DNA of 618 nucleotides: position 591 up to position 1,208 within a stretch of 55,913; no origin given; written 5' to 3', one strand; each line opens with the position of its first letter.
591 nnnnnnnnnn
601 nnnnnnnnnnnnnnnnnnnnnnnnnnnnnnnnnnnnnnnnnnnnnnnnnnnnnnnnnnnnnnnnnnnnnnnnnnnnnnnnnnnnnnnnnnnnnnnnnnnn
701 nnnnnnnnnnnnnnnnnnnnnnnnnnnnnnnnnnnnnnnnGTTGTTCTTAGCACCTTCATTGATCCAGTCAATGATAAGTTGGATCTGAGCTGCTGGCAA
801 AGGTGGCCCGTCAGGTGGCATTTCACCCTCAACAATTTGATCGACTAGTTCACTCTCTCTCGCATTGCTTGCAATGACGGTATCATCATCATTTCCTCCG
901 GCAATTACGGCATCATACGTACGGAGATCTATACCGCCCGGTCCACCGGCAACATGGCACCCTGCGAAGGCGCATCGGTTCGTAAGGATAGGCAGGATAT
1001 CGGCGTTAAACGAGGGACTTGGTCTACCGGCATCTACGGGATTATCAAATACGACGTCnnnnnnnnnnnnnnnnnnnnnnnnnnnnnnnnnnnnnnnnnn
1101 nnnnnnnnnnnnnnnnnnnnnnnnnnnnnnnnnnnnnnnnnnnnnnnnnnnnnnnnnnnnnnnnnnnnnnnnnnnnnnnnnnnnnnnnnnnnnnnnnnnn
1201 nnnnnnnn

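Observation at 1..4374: TonB receptor followed by two poly-Asp lipoproteins with a cytochrome c-like domain: candidate metal-capture/redox surface system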

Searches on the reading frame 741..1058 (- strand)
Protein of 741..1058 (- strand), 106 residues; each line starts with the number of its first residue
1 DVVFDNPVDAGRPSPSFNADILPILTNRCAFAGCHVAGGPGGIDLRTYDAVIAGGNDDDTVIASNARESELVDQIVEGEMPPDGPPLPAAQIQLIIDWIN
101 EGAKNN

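Call 41: search_protein_representatives(alignment_id=A3)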
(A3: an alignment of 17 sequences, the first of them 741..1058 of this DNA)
Query: 17 sequences, 106 profile positions. Proteins with E-value up to 0.001 (for the whole library): 17946; up to 1e-10: 2618; up to 1e-30: 51. The best 150 are listed.
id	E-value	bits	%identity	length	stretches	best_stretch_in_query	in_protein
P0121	2.7e-84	294.3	-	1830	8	15-104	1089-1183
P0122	2.3e-76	268.8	-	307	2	15-105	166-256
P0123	3.9e-69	245.5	-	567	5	13-106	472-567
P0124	3.0e-67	239.5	-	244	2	7-104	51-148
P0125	5.6e-61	219.3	-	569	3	12-105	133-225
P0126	3.8e-58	210.2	-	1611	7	16-105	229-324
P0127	5.1e-54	196.9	-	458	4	13-106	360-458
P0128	1.8e-52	192.0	-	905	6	12-103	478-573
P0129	1.8e-49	182.3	-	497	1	1-106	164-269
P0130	1.1e-46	173.4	-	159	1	2-106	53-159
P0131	3.7e-46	171.7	-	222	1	2-106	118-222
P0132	6.9e-43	161.2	-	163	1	6-105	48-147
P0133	1.5e-42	160.1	-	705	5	16-86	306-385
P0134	3.4e-42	158.9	-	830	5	10-104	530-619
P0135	1.0e-40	154.2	-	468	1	12-105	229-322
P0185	2.0e-29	117.9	-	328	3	12-105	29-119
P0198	1.2e-28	115.4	-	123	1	15-106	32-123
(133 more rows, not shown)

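Call 50: find_encoding_contigs(protein=P0132, flank=6000, max_places=3)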
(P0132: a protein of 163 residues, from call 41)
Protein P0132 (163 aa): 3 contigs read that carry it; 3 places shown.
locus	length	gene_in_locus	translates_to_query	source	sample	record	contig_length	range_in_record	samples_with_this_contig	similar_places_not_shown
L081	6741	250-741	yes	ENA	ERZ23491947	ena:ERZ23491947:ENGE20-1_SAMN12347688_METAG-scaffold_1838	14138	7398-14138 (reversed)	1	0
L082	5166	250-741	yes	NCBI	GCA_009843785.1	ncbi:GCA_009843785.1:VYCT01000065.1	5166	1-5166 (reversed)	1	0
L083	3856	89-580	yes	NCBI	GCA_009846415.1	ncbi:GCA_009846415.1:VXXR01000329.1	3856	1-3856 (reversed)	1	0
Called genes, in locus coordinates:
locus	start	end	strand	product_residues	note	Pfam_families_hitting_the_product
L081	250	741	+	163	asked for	PF07635:PSCyt1 (weak)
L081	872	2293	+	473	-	-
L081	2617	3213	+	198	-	PF18962:Por_Secre_tail (faint), PF13860:FlgD_ig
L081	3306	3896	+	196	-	PF00963:Cohesin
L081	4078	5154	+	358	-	-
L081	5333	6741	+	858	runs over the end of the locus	PF01326:PPDK_N, PF27448:Rph_4th, PF00391:PEP-utilizers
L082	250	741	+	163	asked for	PF07635:PSCyt1 (weak)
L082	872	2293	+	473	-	-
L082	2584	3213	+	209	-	PF18962:Por_Secre_tail (faint), PF13860:FlgD_ig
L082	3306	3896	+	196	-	PF00963:Cohesin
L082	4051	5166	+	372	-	?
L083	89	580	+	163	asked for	PF07635:PSCyt1 (weak)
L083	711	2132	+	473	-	-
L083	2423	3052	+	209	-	PF18962:Por_Secre_tail (faint), PF13860:FlgD_ig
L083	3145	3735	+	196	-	PF00963:Cohesin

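Call 62: predict_structure(alignment_id=A5)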
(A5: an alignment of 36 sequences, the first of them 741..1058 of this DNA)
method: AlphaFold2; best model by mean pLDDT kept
length: 106 residues; sequences in the alignment: 36
mean_pLDDT: 95.4   pTM: 0.89
mean pLDDT of the five models: 95.4, 95.2, 94.9, 94.9, 94.6
residues with pLDDT >= 90: 96; 70-90: 10; 50-70: 0; < 50: 0
segments of 3 or more residues with pLDDT < 50: none
pLDDT, mean of each block of 10 residues (from residue 1): 95 97 97 92 96 90 98 95 93 99 97
secondary structure, 60 per line:
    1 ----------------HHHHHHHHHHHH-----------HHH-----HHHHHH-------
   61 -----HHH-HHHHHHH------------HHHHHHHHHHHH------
elements in order: H17-28 H48-53 H70-76 H89-100

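Call 65: fold_search(model_id=the predicted structure, library=pdb)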
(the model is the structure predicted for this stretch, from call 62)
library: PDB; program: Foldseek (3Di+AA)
matches with E <= 10: 16; with E <= 0.001: 0
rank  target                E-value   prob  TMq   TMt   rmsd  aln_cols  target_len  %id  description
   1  5c2v_A                7.5e-03  1.00  0.59  0.09   5.6       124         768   25  Kuenenia stuttgartiensis Hydrazine Synthase (released 2015-10-14)
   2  5mab_C                2.2e-02  0.89  0.47  0.21  14.2       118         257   22  FoxE P3121 crystal structure of Rhodopseudomonas ferrooxidans SW2 putative iron oxidase (released 2017-12-20)
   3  5mab_A                5.0e-02  0.80  0.48  0.21  14.1       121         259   20  FoxE P3121 crystal structure of Rhodopseudomonas ferrooxidans SW2 putative iron oxidase (released 2017-12-20)
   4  7bt6_m                4.1e+00  0.02  0.18  0.07  10.3        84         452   20  Cryo-EM structure of pre-60S ribosome from Saccharomyces cerevisiae rpl4delta63-87 strain at 3.12 Angstroms resolution (released 2020-10-28)
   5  6by2_C                5.1e+00  0.01  0.16  0.16   8.5        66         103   12  Closed and deep-inactivated conformation of KcsA-T75A mutant (released 2018-05-09)
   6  2ij4_A                6.2e+00  0.04  0.22  0.06   3.2        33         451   30  Structure of the A264K mutant of cytochrome P450 BM3 (released 2006-11-07)
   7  7uui                  6.6e+00  0.01  0.19  0.07   9.9        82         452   20  Nucleoplasmic pre-60S intermediate of the Nog2 containing post-rotation state from a SPB1 D52A strain (released 2023-03-15)
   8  3jct_m                6.6e+00  0.01  0.17  0.06  10.3        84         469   15  Cryo-em structure of eukaryotic pre-60S ribosomal subunits (released 2016-06-01)
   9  5vke_C                6.6e+00  0.01  0.16  0.17   8.5        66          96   12  Open conformation of KcsA deep-inactivated (released 2017-12-06)
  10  1hzv                  8.1e+00  0.03  0.34  0.10   5.7        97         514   25  DOMAIN SWING UPON HIS TO ALA MUTATION IN NITRITE REDUCTASE OF PSEUDOMONAS AERUGINOSA (released 2001-09-26)
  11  2g3k_A                8.7e+00  0.02  0.19  0.21   5.0        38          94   29  Crystal structure of the C-terminal domain of Vps28 (released 2006-06-27)
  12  3lyn_B                9.3e+00  0.03  0.20  0.18   4.1        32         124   12  STRUCTURE OF GREEN ABALONE LYSIN DIMER (released 2000-03-15)
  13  1j95_A                9.3e+00  0.01  0.18  0.18   7.1        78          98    9  KCSA potassium channel with TBA (tetrabutylammonium) and potassium (released 2001-06-13)
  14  3hf2_B                9.3e+00  0.01  0.16  0.05   7.3        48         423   27  Crystal structure of the I401P mutant of cytochrome P450 BM3 (released 2009-06-30)
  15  3ejy_B                1.0e+01  0.02  0.18  0.06   3.7        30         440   17  Structure of E203H mutant of E.coli Cl-/H+ antiporter, CLC-ec1 (released 2009-02-17)
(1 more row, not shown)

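Call 82: find_encoding_contigs(protein=P0185, flank=6000, max_places=3)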
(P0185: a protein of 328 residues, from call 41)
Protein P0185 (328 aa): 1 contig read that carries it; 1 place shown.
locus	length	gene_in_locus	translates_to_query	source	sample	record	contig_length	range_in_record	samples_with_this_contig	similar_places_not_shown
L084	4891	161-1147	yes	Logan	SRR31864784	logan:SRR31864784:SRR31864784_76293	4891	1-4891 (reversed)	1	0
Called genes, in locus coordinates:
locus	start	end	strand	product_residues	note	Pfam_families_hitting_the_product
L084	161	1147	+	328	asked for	PF13442:Cytochrome_CBB3 (faint), PF07635:PSCyt1 (weak)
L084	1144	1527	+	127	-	-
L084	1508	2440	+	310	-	PF19089:DUF5777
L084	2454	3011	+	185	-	PF04264:YceI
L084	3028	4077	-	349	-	PF00561:Abhydrolase_1, PF12697:Abhydrolase_6, PF00326:Peptidase_S9 (faint), PF12146:Hydrolase_4, PF01738:DLH (weak)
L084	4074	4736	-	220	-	PF07853:DUF1648, PF13630:SdpI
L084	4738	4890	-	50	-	?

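Call 83: find_encoding_contigs(protein=P0198, flank=6000, max_places=3)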
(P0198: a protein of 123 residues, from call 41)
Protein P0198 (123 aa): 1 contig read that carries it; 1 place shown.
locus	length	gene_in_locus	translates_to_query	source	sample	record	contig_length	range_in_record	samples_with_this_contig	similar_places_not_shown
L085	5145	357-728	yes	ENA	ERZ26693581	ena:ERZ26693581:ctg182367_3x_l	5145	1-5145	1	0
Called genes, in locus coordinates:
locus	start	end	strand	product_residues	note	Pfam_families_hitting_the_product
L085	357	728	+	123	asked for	-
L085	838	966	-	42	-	-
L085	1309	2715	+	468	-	PF04542:Sigma70_r2, PF04545:Sigma70_r4, PF08281:Sigma70_r4_2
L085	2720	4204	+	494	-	PF25852:DUF6242_C (faint), PF02012:BNR (faint), PF15902:Sortilin-Vps10 (faint)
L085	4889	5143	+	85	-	?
